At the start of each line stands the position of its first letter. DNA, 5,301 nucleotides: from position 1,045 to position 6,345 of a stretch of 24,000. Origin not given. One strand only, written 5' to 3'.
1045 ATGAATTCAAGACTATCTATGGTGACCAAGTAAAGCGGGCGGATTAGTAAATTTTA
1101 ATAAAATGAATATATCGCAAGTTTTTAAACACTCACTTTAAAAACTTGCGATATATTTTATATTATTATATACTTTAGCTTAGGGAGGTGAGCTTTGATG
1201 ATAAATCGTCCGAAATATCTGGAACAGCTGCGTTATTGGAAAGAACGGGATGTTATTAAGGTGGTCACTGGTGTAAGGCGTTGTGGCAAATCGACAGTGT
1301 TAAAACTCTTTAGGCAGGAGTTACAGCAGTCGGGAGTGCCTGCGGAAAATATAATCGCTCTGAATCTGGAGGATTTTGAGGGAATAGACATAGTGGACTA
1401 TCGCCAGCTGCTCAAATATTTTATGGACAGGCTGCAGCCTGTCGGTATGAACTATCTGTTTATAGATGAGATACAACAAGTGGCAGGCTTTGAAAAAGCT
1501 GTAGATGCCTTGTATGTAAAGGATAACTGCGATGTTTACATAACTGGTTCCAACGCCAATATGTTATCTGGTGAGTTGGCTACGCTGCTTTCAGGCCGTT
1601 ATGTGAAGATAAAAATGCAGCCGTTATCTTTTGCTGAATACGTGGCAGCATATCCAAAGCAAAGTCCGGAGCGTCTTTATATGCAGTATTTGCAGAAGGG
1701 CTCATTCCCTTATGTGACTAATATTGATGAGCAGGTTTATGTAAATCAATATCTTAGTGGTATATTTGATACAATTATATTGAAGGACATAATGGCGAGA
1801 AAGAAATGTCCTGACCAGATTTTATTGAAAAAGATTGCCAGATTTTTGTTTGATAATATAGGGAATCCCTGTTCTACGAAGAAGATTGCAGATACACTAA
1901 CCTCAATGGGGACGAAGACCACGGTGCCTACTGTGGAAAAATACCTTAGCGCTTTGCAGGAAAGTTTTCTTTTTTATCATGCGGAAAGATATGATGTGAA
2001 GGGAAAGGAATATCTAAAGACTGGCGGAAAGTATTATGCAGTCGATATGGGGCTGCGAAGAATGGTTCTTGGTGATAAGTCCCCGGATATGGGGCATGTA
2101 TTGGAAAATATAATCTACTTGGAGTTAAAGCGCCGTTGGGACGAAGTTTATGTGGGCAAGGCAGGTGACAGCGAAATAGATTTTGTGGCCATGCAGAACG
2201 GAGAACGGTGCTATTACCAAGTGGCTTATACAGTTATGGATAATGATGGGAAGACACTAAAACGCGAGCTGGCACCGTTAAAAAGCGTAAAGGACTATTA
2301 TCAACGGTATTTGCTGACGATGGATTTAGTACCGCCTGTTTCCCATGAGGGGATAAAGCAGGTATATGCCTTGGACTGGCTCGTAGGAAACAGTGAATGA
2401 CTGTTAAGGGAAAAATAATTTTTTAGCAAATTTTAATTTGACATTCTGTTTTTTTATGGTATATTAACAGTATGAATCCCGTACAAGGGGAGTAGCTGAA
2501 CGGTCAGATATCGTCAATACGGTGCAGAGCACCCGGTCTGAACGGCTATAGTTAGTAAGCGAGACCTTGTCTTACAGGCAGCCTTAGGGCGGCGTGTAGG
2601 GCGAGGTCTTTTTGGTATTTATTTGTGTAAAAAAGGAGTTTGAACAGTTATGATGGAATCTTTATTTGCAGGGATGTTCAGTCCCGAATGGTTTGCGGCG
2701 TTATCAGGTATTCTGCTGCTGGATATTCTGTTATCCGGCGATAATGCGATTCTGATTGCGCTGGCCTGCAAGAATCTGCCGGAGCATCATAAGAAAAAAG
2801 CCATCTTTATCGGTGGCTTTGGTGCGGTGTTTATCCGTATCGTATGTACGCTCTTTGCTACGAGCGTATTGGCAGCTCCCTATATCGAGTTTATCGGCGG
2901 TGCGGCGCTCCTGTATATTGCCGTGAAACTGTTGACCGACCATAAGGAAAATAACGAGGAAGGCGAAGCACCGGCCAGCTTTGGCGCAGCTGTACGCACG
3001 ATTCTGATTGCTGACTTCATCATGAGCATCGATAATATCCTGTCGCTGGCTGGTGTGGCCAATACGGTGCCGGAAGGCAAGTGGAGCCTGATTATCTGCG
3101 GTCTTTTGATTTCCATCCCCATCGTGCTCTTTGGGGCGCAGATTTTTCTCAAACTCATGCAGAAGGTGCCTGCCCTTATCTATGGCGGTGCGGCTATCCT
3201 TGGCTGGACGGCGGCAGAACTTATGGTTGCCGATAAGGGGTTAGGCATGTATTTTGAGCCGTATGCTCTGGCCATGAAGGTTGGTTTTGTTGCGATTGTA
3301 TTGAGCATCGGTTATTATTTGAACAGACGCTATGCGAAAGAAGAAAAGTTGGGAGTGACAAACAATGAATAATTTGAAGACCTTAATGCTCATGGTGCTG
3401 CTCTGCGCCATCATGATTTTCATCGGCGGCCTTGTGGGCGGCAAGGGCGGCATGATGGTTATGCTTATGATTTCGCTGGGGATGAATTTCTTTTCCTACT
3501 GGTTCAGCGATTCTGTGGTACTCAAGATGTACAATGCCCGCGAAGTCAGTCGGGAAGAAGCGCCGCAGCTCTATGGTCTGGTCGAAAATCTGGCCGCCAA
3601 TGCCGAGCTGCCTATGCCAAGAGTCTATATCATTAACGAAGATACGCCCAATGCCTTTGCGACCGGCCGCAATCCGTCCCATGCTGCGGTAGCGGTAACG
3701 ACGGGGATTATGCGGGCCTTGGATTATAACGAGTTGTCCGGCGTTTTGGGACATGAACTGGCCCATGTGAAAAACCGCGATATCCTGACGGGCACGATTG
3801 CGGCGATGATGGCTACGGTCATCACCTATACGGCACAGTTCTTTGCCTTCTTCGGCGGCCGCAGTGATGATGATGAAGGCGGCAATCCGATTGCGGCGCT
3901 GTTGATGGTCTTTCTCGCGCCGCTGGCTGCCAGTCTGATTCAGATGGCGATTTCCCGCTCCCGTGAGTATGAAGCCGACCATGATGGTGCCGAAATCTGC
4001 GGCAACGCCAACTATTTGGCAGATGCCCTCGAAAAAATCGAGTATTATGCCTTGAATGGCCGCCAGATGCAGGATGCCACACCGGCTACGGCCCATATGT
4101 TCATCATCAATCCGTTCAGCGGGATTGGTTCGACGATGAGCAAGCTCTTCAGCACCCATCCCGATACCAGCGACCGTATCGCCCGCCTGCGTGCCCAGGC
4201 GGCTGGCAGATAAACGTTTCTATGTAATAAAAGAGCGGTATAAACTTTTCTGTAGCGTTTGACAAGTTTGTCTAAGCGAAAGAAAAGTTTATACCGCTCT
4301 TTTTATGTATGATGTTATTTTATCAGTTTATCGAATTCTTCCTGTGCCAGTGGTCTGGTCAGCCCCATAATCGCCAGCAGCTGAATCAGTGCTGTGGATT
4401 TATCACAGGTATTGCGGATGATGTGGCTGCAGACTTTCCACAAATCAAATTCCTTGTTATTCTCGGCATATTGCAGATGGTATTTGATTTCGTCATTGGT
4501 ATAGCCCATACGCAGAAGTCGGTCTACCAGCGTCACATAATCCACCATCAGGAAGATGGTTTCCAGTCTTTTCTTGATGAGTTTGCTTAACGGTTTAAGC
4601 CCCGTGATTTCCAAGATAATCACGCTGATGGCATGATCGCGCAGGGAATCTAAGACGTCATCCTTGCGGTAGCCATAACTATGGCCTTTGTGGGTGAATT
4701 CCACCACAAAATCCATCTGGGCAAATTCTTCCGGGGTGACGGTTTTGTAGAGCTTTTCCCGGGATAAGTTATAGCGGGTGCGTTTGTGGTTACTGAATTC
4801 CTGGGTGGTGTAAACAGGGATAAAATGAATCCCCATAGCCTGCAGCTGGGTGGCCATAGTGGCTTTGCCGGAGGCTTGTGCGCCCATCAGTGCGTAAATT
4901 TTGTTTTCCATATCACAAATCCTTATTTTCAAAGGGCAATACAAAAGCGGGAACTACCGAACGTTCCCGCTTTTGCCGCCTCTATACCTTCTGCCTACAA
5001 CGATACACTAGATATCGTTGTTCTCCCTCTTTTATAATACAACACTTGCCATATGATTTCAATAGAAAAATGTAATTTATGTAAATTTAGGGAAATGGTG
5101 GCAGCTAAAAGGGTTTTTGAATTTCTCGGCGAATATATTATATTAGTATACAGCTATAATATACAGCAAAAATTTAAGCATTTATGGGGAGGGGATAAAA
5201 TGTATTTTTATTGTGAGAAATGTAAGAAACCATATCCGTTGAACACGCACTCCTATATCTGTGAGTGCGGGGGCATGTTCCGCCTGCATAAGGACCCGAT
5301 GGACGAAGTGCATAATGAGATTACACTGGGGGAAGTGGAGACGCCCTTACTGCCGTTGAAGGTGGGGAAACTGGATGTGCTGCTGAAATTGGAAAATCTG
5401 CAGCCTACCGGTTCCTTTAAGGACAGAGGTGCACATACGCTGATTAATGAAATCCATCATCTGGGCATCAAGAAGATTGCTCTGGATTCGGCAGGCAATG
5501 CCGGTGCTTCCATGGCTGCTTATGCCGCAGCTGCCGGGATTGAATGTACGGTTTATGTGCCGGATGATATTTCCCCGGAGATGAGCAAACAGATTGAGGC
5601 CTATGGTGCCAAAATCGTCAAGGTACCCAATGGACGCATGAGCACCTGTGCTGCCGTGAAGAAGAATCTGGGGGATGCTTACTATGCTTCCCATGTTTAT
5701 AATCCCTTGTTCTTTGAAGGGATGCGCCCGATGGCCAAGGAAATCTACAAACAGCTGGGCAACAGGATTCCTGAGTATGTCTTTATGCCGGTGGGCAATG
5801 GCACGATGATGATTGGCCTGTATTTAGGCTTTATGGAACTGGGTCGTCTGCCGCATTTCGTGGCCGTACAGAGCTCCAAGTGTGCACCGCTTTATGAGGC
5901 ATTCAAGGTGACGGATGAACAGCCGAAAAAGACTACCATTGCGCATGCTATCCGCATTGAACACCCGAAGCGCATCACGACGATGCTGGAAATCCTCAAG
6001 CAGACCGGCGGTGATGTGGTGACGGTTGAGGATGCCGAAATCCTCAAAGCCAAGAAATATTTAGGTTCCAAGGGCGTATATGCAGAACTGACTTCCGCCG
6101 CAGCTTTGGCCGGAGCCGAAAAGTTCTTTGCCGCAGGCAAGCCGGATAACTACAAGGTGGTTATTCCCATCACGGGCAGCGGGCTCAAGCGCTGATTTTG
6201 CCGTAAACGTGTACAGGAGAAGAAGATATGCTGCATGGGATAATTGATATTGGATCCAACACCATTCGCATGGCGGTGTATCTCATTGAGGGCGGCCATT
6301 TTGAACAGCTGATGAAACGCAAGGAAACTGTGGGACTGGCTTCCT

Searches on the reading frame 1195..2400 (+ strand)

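Call 10: search_protein_families(library=pfam, proteins=[window:1195-2400:+])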
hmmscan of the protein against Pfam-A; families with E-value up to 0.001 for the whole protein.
window:1195-2400:+ (401 aa): 3 families
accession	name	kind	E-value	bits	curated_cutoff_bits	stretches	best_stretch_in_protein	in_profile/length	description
PF13173.12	AAA_14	-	6.5e-34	117.2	27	1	21-149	4-128/129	AAA domain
PF13635.12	DUF4143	-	2.2e-16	60.4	28.1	1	197-345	2-159/160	Domain of unknown function (DUF4143)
PF01637.24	ATPase_2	-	2.2e-05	24.8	33.2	1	3-63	2-64/225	ATPase domain predominantly from Archaea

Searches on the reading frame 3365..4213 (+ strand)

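Call 10: search_protein_families(library=pfam, proteins=[window:3365-4213:+])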
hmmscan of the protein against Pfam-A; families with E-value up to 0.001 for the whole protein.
window:3365-4213:+ (282 aa): 1 family
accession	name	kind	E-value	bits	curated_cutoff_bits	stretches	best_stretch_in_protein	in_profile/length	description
PF01435.24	Peptidase_M48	-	9.7e-38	130.3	20.3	1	66-277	4-184/186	Peptidase family M48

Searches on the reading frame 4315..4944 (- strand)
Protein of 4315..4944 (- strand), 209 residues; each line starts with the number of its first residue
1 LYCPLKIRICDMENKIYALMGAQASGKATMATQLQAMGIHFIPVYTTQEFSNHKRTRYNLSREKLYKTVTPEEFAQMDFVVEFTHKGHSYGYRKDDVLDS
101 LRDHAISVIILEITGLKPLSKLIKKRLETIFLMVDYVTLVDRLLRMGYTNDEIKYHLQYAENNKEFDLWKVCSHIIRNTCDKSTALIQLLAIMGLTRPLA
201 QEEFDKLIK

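Call 10: search_protein_families(library=pfam, proteins=[window:4315-4944:-])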
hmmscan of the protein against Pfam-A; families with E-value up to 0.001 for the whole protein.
window:4315-4944:- (209 aa): 2 families
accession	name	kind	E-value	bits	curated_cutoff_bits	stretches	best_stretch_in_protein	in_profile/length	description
PF13238.12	AAA_18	-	1.9e-05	25.5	29.4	1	19-162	3-121/128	AAA domain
PF08587.17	UBA_2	-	0.00068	20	23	0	90-104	13-27/45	Ubiquitin associated domain (UBA)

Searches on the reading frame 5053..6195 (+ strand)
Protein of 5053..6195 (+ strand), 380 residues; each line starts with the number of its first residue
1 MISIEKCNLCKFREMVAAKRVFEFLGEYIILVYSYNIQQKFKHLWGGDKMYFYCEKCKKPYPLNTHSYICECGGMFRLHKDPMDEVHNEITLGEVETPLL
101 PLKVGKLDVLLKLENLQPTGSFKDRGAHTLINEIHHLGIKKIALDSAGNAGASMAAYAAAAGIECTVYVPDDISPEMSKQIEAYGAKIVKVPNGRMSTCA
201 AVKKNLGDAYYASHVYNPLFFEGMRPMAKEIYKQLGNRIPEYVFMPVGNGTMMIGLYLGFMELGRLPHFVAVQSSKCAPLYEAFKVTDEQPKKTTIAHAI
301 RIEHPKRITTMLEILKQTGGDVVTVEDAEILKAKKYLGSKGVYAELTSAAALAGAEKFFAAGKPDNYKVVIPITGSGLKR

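Call 10: search_protein_families(library=pfam, proteins=[window:5053-6195:+])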
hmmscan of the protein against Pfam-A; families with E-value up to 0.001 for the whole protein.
window:5053-6195:+ (380 aa): 1 family
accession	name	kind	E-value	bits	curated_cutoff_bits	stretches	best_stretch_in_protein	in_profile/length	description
PF00291.31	PALP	-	3.7e-71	240.3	35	1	90-375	1-295/295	Pyridoxal-phosphate dependent enzyme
